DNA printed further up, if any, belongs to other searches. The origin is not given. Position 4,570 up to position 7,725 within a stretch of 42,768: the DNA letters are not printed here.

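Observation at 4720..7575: CopC-CopD fused to a seven-bladed Vgb-like beta-propeller, with a second membrane-anchored propeller 2.5 kb downstream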

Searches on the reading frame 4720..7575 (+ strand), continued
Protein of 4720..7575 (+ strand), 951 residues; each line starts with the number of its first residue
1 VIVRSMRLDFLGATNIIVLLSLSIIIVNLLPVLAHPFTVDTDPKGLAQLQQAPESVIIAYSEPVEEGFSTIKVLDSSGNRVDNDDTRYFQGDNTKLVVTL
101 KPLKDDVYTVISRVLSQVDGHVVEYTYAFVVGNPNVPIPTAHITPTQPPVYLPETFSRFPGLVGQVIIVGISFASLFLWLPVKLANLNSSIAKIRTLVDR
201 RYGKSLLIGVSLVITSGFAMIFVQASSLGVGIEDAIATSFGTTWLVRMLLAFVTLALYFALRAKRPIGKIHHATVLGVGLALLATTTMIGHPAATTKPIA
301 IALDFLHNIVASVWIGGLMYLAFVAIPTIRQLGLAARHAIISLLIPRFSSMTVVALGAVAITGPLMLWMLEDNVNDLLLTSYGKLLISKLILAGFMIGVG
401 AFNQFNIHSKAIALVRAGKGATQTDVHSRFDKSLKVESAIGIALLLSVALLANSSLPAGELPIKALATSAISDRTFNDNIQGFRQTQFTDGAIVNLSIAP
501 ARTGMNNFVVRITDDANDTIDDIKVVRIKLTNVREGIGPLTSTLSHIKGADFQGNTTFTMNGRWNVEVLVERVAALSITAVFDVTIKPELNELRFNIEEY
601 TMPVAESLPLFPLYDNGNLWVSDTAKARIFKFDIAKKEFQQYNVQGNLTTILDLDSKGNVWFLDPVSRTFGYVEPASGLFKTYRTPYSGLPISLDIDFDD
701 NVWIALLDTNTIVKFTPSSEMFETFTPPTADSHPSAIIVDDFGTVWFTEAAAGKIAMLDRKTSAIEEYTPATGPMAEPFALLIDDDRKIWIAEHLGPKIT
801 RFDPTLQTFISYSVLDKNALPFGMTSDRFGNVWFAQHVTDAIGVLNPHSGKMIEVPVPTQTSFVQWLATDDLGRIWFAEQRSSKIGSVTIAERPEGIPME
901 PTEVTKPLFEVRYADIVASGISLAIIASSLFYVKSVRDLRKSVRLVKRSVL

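Call 17: search_protein_families(library=ncbifam, proteins=[window:4735-7575:+], max_evalue=0.01)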
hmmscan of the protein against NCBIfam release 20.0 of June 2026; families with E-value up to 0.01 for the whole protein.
window:4735-7575:+ (946 aa): 6 families
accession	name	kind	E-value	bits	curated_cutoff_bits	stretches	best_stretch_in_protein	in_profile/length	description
NF033808.0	copper_CopD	equivalog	1.2e-25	90.8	195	1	167-448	11-291/295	copper homeostasis membrane protein CopD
NF000022.1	stregra_B_VgbA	exception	1.8e-25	89.6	600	2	592-788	89-283/299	streptogramin B lyase Vgb(A)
NF000096.1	stregra_B_VgbB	exception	7.3e-24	84.5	600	2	590-800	3-212/295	streptogramin B lyase Vgb(B)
NF033814.1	copper_CopC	equivalog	6.6e-11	42.6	95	1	26-126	7-106/107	copper homeostasis periplasmic binding protein CopC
NF007636.0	PRK10301.1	equivalog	4.9e-10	39.4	129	1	24-126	19-123/124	CopC domain-containing protein YobA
NF035926.1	scyF_NHL_VPEP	equivalog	0.0028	16.8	350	0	687-843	155-319/376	scytonemin biosynthesis PEP-CTERM protein ScyF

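Call 19: find_encoding_contigs(protein=P0005, flank=10000, max_places=2)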
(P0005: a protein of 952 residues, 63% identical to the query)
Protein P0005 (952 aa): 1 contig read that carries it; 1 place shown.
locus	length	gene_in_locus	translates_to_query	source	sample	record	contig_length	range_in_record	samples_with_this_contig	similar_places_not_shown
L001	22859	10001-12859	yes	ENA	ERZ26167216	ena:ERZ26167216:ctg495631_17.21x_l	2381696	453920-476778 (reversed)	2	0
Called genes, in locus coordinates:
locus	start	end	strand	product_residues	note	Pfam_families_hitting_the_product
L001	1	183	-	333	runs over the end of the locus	PF07732:Cu-oxidase_3, PF07731:Cu-oxidase_2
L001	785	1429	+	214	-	-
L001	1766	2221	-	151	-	-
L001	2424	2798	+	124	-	-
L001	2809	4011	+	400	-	-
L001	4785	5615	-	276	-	PF00127:Copper-bind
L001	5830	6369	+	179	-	-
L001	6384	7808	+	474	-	-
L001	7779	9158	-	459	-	-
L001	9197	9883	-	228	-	-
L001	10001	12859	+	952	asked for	PF04234:CopC, PF05425:CopD, PF07494:Reg_prop (faint), PF24684:Vgb_lyase, PF08450:SGL (faint), PF24684:Vgb_lyase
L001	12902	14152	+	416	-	-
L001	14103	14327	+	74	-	-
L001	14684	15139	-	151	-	-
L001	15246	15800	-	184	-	-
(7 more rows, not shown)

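Call 20: find_encoding_contigs(protein=P0007, flank=10000, max_places=2)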
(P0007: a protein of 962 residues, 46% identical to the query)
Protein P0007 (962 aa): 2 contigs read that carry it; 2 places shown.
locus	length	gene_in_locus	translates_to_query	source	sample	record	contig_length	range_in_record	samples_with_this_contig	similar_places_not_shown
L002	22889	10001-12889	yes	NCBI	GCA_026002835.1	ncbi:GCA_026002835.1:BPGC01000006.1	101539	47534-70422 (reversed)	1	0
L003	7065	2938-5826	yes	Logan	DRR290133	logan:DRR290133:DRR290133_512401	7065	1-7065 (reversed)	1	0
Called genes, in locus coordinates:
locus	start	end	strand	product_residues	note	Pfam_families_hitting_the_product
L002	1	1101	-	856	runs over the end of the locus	PF00330:Aconitase, PF00694:Aconitase_C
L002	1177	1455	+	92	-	PF00935:Ribosomal_L44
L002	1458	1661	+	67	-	PF01667:Ribosomal_S27e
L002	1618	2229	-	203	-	PF00483:NTP_transferase (weak), PF02348:CTP_transf_3 (faint), PF12804:NTP_transf_3, PF01983:CofC (weak)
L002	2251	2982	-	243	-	PF02654:CobS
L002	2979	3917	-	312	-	PF03186:CobD_Cbib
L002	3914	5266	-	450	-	PF01656:CbiA, PF13500:AAA_26, PF07685:GATase_3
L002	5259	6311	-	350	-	PF00155:Aminotran_1_2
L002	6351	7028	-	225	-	PF03413:PepSY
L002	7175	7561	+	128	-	-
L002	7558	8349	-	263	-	PF25213:HVO_A0261_N, PF12840:HTH_20, PF24409:wHTH-PRTase_assc (weak), PF25212:HVO_A0114 (weak), PF08350:FilR1_middle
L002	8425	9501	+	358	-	PF01118:Semialdhyde_dh, PF02774:Semialdhyde_dhC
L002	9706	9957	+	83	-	-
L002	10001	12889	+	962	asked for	PF04234:CopC, PF07494:Reg_prop (faint), PF05425:CopD, PF24684:Vgb_lyase, PF08450:SGL (faint), PF24684:Vgb_lyase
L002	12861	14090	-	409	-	PF01566:Nramp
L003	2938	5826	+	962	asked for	PF04234:CopC, PF07494:Reg_prop (faint), PF05425:CopD, PF24684:Vgb_lyase, PF08450:SGL (faint), PF24684:Vgb_lyase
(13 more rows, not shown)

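Call 32: search_protein_representatives(protein=window:4735-7575:+)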
Query: 946 residues. Proteins with E-value up to 0.001 (for the whole library): 23923; up to 1e-10: 9056; up to 1e-30: 616. The best 150 are listed.
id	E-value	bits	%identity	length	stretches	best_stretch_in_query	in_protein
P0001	0.0e+00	2090.8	100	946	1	1-946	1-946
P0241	8.4e-225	765.2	43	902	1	29-945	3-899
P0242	5.3e-201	686.4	39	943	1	17-937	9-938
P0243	1.7e-191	655.0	40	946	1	3-937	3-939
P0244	2.7e-190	651.0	42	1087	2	422-943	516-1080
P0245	1.2e-189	648.9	38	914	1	14-937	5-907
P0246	2.0e-180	618.3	39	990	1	26-941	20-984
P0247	4.0e-179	614.0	38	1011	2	417-944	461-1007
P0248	2.8e-177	607.9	38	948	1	11-935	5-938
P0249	8.9e-176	602.9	39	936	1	27-937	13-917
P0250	1.7e-174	598.7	36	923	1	18-939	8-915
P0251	6.1e-172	590.3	40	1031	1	13-884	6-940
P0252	1.3e-166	572.6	37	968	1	28-893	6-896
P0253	6.6e-164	563.7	38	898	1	19-937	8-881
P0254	1.6e-163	562.4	36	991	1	12-943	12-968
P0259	6.8e-144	497.4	38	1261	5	421-802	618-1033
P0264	2.0e-132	459.5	33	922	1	10-889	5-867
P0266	5.0e-107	375.5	30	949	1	9-885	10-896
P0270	5.5e-95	335.6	31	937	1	13-900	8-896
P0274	3.8e-90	319.6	29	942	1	7-934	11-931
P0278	3.0e-85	303.4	29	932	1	8-893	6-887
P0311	6.5e-52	193.1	29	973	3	15-512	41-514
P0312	7.3e-52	192.9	29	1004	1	14-895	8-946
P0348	5.4e-46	173.5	27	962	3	17-505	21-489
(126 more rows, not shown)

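Call 33: list_cluster_members(proteins=[P0264, P0266, P0270, P0274, P0278, P0312, P0311, P0348, P0244, P0259])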
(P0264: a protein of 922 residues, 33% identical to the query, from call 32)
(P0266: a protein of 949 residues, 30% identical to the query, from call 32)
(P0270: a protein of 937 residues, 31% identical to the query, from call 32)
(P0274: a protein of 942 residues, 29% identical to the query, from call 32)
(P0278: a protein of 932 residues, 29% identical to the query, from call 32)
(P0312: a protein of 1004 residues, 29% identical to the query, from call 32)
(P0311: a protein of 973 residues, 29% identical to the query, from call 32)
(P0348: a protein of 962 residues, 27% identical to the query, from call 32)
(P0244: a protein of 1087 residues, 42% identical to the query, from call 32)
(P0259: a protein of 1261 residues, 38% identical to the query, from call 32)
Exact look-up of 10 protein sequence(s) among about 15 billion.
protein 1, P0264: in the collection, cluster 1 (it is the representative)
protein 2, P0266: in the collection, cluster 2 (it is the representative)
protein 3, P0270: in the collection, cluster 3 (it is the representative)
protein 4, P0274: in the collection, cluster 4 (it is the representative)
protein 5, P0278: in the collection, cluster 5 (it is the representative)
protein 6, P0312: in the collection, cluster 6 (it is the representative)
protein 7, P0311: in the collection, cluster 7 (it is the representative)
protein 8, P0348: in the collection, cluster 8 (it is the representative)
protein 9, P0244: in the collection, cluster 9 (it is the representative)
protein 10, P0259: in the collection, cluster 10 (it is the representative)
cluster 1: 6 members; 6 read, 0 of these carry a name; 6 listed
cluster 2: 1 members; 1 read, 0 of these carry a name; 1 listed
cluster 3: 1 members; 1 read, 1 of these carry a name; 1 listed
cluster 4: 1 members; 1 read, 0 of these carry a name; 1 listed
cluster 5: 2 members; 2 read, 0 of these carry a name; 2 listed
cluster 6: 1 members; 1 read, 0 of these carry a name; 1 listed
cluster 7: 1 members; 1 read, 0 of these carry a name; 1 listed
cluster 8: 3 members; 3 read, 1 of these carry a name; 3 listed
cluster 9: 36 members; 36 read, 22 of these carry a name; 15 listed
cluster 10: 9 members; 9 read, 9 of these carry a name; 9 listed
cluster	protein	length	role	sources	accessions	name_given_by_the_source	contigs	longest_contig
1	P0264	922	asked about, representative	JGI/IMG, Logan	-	-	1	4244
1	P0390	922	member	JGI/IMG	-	-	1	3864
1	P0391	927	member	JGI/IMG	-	-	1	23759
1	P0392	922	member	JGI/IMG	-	-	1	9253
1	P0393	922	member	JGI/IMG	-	-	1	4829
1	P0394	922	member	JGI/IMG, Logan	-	-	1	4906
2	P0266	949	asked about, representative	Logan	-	-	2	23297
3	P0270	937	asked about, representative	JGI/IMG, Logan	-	copper transport protein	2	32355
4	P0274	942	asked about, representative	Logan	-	-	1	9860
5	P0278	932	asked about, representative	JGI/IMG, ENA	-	-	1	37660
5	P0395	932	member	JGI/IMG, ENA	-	-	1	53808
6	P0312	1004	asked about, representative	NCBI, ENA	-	-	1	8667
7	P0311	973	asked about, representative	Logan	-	-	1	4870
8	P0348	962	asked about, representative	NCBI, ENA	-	-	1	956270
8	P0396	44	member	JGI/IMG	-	hypothetical protein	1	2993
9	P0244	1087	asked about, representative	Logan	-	-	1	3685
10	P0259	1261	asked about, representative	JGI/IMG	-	putative copper export protein/methionine-rich copper-binding protein CopC/streptogramin ...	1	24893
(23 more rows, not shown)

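Call 35: find_related_loci(query=A1, collection=genome_contigs, flank=10000)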
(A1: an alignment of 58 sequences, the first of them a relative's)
Query A1 (946 aa) in genome_contigs; peptide patterns used: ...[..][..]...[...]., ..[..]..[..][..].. (x = any residue, [..] = any of these).
366 stretches matched a pattern; 327 encode a relative of the query (tblastn E <= 1e-3); the best 80 are kept; 80 distinct loci.
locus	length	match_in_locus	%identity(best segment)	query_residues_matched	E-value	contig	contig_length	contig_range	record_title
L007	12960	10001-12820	65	14-944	0e+0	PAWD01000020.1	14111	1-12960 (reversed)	MAG: Thaumarchaeota archaeon isolate SAT137 150791, whole genome shotgun sequence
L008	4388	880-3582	42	29-941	0e+0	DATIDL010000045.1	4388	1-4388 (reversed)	MAG TPA_asm: Nitrosopumilaceae archaeon isolate SMAG_U16342 k141_54480, whole genome shotgun sequence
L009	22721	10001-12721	42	19-945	0e+0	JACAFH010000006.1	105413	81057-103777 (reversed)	MAG: Candidatus Nitrosothermus koennekii isolate QQ.bins.88 NODE_6_length_105413_cov_12.9426, whole genome shotgun seque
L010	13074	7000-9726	42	29-945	0e+0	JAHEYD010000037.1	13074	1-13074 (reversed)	MAG: Nitrosotalea sp. isolate nzgw12 NODE_974_length_13075_cov_29.445654, whole genome shotgun sequence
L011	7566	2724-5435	42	29-942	0e+0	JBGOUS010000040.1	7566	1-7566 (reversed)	MAG: Nitrosopumilaceae archaeon isolate OBJ_0618_7090110_133 k141_6622298_length_7566_cov_29.0000, whole genome shotgun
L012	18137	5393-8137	41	11-936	0e+0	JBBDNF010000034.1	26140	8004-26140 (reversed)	MAG: Nitrosopumilaceae archaeon isolate LejiaB_38_73 Lejia_B_2251_length_26140_cov_51, whole genome shotgun sequence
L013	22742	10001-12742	41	11-936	0e+0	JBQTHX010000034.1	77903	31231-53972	MAG: Nitrosopumilaceae archaeon isolate SAW134 c_000000148164, whole genome shotgun sequence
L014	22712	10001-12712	41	29-942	0e+0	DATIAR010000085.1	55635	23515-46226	MAG TPA_asm: Nitrosopumilaceae archaeon isolate SMAG_U16269 k141_237337, whole genome shotgun sequence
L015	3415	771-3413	40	2-887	0e+0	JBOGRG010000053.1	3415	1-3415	MAG: Nitrosopumilaceae archaeon isolate M3-S_maxbin2.bin.472 k127_2352035, whole genome shotgun sequence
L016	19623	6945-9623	40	29-936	0e+0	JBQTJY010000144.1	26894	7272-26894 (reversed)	MAG: Nitrososphaerota archaeon isolate SAW80 c_000000090267, whole genome shotgun sequence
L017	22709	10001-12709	41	29-941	0e+0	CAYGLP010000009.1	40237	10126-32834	MAG TPA_asm: uncultured Nitrosopumilaceae archaeon isolate ERP113451_co6_251 genome assembly, contig: NODE_231_length_40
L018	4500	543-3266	41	29-945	0e+0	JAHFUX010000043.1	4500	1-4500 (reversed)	MAG: Nitrosarchaeum sp. isolate nzgw9 NODE_22670_length_4501_cov_4.110046, whole genome shotgun sequence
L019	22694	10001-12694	41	29-936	0e+0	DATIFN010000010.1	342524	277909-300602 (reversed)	MAG TPA_asm: Nitrosopumilaceae archaeon isolate SMAG_U16396 k141_2127190, whole genome shotgun sequence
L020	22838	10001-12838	64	1-945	0e+0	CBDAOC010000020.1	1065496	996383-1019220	MAG: Nitrososphaerales archaeon isolate e30e03c6-d171-4630-a17b-0e0776d16b44 genome assembly, contig: contig_20, whole g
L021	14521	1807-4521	39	13-936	0e+0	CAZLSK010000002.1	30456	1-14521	MAG TPA_asm: uncultured Candidatus Nitrosotenuis sp. isolate binchicken_co107_453 genome assembly, contig: NODE_3759_len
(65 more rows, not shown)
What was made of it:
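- On AOA CopC/D orthologous group: The 80 best genome loci are all AOA (call 35).
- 327 GTDB species genomes encode a relative, and the best 80 are all AOA with near-full-length matches (call 35).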
